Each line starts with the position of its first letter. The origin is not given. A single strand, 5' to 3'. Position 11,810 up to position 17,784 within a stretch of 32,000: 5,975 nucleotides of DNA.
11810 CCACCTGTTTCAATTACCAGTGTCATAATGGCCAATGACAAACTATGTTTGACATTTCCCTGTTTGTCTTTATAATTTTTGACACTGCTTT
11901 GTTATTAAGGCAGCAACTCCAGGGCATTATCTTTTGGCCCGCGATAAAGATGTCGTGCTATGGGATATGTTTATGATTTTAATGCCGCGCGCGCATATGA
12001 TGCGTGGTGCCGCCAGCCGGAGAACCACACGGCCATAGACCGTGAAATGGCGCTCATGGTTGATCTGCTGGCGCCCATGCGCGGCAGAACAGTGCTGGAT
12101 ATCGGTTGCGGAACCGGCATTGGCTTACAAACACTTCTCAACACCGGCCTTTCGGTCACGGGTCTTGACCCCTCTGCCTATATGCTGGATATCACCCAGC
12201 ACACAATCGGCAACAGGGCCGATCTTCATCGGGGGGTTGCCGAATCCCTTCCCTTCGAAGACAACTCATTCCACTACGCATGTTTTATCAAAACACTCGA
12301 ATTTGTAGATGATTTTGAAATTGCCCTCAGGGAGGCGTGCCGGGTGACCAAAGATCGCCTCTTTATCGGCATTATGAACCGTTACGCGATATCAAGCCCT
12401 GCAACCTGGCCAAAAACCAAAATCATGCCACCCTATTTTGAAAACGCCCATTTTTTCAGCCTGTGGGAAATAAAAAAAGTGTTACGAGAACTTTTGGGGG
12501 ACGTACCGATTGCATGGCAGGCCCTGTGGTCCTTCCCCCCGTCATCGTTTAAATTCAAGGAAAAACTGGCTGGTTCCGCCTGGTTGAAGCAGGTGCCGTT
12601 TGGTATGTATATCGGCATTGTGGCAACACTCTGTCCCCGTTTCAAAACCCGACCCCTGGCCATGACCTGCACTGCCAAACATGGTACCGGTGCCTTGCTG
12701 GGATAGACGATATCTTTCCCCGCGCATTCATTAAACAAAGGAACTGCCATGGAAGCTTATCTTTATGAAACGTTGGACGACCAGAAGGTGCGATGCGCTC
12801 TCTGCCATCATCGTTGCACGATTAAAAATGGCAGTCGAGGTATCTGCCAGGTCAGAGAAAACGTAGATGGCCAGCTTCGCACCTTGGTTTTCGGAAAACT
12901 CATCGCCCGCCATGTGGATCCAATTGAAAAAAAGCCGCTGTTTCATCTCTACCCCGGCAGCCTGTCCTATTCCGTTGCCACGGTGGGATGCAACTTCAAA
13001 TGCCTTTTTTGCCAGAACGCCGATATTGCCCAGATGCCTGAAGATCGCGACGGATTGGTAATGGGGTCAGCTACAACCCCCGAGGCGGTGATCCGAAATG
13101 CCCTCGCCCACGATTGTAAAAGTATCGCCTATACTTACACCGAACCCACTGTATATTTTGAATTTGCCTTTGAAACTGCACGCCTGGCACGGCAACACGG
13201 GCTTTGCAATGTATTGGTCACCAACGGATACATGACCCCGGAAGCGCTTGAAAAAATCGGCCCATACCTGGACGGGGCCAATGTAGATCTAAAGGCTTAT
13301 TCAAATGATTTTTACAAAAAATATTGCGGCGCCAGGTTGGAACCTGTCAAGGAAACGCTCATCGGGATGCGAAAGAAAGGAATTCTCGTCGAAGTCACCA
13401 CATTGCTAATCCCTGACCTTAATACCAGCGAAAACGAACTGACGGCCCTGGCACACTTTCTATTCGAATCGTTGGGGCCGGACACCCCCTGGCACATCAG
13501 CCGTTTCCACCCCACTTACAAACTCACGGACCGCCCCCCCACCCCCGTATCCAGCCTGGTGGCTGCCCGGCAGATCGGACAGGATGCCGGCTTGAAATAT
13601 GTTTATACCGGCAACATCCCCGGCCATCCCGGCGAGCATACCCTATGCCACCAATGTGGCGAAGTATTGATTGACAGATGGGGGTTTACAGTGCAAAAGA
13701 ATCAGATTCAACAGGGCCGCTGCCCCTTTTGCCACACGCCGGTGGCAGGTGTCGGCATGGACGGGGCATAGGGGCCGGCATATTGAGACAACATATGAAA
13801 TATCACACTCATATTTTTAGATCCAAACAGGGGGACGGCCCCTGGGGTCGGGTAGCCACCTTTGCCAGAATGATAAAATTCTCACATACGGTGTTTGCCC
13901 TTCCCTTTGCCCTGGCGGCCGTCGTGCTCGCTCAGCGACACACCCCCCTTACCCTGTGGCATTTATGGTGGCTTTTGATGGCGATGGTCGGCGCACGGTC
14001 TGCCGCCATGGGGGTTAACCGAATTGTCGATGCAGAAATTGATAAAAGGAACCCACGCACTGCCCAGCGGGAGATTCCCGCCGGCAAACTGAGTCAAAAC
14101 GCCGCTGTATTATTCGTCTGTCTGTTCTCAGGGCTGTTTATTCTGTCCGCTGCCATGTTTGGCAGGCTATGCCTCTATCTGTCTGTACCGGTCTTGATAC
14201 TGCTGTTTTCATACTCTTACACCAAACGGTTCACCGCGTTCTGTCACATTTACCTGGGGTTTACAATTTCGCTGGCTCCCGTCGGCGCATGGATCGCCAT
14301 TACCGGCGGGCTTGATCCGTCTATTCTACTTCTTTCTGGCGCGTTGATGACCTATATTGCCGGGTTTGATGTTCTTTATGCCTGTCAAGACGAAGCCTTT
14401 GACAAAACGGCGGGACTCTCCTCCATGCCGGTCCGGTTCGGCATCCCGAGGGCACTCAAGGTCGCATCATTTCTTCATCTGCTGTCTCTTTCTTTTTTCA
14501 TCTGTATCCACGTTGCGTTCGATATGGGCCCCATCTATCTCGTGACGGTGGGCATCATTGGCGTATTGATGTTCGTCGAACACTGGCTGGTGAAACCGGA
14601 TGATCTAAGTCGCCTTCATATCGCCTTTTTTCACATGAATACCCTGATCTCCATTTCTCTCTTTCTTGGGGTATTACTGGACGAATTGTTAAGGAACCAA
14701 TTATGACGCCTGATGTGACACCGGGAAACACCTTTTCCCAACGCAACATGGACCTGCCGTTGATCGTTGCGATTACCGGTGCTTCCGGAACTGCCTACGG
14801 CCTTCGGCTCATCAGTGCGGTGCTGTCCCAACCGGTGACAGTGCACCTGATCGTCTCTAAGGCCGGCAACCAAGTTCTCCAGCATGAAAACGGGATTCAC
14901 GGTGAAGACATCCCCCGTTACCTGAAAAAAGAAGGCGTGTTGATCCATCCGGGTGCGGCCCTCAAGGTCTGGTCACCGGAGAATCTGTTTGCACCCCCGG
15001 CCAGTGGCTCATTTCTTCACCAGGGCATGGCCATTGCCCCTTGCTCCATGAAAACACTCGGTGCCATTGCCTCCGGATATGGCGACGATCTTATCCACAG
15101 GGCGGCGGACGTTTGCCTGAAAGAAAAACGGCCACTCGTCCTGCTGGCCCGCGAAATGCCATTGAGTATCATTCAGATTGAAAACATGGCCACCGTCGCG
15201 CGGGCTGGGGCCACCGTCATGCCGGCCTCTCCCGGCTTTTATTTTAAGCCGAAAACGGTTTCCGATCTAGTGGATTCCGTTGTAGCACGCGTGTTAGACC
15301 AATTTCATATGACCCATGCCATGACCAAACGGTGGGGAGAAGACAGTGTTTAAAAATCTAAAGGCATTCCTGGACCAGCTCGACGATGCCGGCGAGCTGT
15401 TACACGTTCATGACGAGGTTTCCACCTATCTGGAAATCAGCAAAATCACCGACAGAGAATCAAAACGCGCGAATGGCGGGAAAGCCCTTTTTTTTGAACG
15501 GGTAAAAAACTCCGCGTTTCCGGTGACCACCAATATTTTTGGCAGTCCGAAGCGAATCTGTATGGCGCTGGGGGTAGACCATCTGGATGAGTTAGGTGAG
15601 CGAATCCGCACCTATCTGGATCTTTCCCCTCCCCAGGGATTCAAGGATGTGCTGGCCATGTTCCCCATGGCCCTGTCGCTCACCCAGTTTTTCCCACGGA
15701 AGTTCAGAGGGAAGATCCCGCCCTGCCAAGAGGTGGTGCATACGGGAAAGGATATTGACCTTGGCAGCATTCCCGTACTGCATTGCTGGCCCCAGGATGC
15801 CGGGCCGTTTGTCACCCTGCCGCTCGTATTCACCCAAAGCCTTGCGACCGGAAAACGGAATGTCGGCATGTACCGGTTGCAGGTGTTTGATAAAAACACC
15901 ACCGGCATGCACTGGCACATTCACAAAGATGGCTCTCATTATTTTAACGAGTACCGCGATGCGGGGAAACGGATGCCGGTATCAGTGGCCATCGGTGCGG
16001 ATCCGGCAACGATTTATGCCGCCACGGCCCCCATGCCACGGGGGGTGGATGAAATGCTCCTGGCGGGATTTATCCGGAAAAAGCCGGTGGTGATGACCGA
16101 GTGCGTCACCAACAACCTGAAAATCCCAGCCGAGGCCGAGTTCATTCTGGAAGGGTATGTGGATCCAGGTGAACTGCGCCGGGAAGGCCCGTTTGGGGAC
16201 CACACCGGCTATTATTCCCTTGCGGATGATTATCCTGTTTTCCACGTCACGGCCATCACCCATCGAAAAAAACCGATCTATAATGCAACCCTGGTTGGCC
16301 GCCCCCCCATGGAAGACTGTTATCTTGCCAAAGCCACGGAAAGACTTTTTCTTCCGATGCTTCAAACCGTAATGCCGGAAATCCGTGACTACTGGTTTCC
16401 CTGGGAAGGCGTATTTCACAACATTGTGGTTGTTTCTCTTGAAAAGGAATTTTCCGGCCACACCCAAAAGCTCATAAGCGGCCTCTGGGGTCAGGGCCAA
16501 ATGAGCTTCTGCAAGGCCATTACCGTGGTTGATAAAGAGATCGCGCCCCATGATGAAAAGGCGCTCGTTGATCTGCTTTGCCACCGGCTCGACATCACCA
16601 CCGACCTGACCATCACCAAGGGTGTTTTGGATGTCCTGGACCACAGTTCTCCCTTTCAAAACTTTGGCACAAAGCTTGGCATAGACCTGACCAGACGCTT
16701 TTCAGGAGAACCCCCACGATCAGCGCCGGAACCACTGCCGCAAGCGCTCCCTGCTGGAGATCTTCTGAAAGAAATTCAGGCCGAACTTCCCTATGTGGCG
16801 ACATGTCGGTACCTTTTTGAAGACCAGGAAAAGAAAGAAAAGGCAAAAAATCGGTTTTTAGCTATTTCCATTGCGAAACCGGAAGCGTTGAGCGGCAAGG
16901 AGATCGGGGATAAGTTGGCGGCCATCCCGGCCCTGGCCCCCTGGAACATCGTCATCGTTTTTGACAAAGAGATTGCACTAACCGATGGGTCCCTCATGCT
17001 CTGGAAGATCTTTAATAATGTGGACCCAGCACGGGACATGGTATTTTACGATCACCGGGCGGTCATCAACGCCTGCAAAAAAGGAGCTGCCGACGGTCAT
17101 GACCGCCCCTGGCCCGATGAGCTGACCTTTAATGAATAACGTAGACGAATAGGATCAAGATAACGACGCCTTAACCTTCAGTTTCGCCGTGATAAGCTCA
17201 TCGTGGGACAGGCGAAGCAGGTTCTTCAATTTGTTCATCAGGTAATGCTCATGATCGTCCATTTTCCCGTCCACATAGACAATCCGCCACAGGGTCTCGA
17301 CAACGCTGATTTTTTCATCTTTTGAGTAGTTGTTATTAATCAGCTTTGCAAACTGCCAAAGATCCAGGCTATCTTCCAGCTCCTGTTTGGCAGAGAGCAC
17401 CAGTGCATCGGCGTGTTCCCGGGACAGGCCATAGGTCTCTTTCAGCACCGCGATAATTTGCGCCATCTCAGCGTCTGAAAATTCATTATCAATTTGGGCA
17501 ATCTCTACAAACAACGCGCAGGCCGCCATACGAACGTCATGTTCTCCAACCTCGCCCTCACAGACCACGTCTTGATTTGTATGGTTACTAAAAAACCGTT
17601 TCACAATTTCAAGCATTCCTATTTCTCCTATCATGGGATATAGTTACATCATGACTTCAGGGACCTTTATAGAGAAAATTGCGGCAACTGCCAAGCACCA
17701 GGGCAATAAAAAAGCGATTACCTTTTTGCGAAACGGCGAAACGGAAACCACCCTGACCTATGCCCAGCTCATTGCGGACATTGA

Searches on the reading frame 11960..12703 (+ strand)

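Call 27: search_protein_families(library=pfam, proteins=[window:11960-12703:+], max_evalue=0.0001)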
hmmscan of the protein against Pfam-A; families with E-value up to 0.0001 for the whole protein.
window:11960-12703:+ (248 aa): 7 families
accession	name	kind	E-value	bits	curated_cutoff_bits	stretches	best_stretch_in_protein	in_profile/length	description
PF08241.18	Methyltransf_11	-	4.3e-19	69.4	21.2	1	46-132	1-89/95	Methyltransferase domain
PF13649.12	Methyltransf_25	-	8.8e-17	62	27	1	45-132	1-95/97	Methyltransferase domain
PF13489.12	Methyltransf_23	-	4.8e-11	43.1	27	1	28-133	7-111/164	Methyltransferase domain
PF08242.18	Methyltransf_12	-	7.3e-10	39.9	30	1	46-132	1-94/98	Methyltransferase domain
PF01209.24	Ubie_methyltran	-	1.8e-08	34.5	20.1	1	33-131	39-144/233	ubiE/COQ5 methyltransferase family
PF13847.12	Methyltransf_31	-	2.5e-07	30.9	27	1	42-133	4-104/145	Methyltransferase domain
PF07021.18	MetW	-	4.3e-06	26.9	21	1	41-173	13-153/193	Methionine biosynthesis protein MetW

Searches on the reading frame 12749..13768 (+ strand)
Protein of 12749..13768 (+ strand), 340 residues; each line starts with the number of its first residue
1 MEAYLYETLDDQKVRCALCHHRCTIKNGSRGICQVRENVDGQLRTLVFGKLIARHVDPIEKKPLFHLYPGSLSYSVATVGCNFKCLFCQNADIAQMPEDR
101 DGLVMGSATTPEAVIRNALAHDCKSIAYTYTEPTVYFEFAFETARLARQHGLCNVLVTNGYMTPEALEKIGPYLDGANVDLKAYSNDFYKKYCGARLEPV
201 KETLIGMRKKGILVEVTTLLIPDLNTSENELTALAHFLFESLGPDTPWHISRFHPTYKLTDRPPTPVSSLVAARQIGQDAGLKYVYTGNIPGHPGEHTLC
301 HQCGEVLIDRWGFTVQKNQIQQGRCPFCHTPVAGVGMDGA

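Call 27: search_protein_families(library=pfam, proteins=[window:12749-13768:+], max_evalue=0.0001)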
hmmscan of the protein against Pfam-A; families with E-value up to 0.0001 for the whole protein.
window:12749-13768:+ (340 aa): 1 family
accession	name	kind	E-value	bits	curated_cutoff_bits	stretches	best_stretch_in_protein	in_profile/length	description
PF04055.27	Radical_SAM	-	2.6e-20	73.7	29.5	1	77-228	3-158/166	Radical SAM superfamily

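Call 84: search_protein_families(library=ncbifam, proteins=[window:12749-13768:+], max_evalue=0.00001)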
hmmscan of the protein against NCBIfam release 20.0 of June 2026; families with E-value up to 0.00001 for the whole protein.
window:12749-13768:+ (340 aa): 11 families
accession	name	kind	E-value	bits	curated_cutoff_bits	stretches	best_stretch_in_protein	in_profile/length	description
TIGR04337.1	AmmeMemoSam_rS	hypoth_equivalog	1e-106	356.7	220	1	6-335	4-332/349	AmmeMemoRadiSam system radical SAM enzyme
TIGR04041.1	activase_YjjW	hypoth_equivalog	2.9e-17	63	250.2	1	130-255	116-240/276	YjjW family glycine radical enzyme activase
TIGR02493.1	PFLA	equivalog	2.4e-14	53.3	231.75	1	76-238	20-183/235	pyruvate formate-lyase-activating protein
TIGR02494.1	PFLE_PFLC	subfamily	4.4e-12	45.9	174.35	1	132-243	133-244/293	glycyl-radical enzyme activating protein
TIGR02495.1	NrdG2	equivalog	1.6e-09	37.4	131.15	1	68-238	13-180/193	anaerobic ribonucleoside-triphosphate reductase activating protein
NF048010.1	SfplDhtActHpsHDes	equivalog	1.9e-09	36.8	430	1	131-254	140-264/298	(2S)-3-sulfopropanediol dehydratase activating enzyme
NF043069.1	T4HPD_activ_SAM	equivalog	8.1e-09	35.3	425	1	130-239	131-240/299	trans-4-hydroxy-L-proline dehydratase activase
NF033719.1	ind_deCO2_activ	equivalog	1.3e-07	31.3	425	1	129-240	136-247/302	indoleacetate decarboxylase activase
TIGR02666.1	moaA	equivalog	3.5e-07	29.5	284.05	1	78-238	17-180/336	GTP 3',8-cyclase MoaA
TIGR04395.1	cutC_activ_rSAM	equivalog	3.9e-07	29.6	360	1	131-239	138-246/309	choline TMA-lyase-activating enzyme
TIGR02668.1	moaA_archaeal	equivalog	2.9e-06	26.5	325.25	1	78-228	17-165/303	GTP 3',8-cyclase MoaA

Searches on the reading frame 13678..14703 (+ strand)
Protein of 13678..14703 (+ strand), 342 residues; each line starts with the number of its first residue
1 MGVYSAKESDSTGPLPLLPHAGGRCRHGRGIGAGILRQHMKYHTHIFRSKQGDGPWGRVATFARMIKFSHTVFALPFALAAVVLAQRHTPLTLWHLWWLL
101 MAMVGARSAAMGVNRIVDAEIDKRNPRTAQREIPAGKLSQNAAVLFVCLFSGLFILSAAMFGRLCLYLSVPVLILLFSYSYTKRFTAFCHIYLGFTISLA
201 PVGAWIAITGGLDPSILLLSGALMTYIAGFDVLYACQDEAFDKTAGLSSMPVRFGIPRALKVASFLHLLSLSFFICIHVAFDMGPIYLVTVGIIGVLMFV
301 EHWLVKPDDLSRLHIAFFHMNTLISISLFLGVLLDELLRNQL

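Call 27: search_protein_families(library=pfam, proteins=[window:13678-14703:+], max_evalue=0.0001)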
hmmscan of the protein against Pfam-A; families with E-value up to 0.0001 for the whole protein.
window:13678-14703:+ (342 aa): 1 family
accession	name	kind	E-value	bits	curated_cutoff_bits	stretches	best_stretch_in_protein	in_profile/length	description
PF01040.23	UbiA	-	3.9e-53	180.7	34.2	1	74-321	1-248/250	UbiA prenyltransferase family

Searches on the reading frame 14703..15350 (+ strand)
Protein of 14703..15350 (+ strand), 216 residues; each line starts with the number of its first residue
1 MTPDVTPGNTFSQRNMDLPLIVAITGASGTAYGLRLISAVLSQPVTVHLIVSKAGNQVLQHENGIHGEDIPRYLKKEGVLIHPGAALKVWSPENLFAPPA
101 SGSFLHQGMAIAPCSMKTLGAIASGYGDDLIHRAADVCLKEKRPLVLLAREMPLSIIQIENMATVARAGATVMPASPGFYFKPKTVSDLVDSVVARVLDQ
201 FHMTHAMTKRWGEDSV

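Call 27: search_protein_families(library=pfam, proteins=[window:14703-15350:+], max_evalue=0.0001)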
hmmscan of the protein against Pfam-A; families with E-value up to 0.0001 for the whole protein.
window:14703-15350:+ (216 aa): 1 family
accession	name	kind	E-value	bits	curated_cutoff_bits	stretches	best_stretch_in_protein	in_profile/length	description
PF02441.25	Flavoprotein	-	3.2e-41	141.1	22.7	1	20-201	3-162/162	Flavoprotein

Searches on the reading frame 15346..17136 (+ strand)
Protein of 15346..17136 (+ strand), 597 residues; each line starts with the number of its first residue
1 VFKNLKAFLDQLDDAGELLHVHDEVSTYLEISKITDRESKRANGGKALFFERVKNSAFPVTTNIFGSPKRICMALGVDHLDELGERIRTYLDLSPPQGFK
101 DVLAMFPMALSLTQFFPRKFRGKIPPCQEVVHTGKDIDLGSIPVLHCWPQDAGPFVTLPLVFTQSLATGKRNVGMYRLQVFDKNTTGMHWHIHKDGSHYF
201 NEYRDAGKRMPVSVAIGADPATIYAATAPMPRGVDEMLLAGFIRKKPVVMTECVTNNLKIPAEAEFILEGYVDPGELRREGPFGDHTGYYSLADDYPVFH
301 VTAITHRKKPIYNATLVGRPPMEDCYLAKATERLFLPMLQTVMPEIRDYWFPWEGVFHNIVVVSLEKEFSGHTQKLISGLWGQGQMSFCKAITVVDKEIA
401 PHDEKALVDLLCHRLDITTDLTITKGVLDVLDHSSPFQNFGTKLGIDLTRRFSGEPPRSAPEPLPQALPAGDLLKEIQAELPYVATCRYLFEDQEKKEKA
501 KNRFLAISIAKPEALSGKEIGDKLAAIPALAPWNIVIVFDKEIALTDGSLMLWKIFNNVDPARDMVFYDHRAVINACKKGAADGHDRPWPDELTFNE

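Call 27: search_protein_families(library=pfam, proteins=[window:15346-17136:+], max_evalue=0.0001)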
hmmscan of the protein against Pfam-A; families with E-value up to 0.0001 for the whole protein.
window:15346-17136:+ (597 aa): 3 families
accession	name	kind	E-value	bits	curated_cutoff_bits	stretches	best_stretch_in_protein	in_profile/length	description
PF01977.22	UbiD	-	2.9e-86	288.4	23.3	1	124-320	7-206/206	3-octaprenyl-4-hydroxybenzoate carboxy-lyase Rift-related domain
PF20696.2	UbiD_C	-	6.5e-46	155.9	24.2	2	325-447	1-126/127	3-octaprenyl-4-hydroxybenzoate carboxy-lyase C-terminal domain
PF20695.2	UbiD_N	-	2.2e-23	82.5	24.3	1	9-87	1-78/78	3-octaprenyl-4-hydroxybenzoate carboxy-lyase N-terminal domain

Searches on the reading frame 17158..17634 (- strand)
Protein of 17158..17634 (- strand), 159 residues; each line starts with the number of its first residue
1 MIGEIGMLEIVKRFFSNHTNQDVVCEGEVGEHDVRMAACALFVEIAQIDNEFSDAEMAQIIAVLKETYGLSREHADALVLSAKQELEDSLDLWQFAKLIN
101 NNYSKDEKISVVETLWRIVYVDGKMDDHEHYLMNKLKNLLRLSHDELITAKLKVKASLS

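Call 26: search_protein_families(library=pfam, proteins=[window:17158-17634:-], max_evalue=0.0001)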
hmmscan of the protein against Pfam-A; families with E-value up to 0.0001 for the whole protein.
window:17158-17634:- (159 aa): 1 family
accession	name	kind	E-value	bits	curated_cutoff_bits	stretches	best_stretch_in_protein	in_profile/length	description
PF05099.18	TerB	-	1.3e-28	100.1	24.4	1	36-151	2-117/118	Tellurite resistance protein TerB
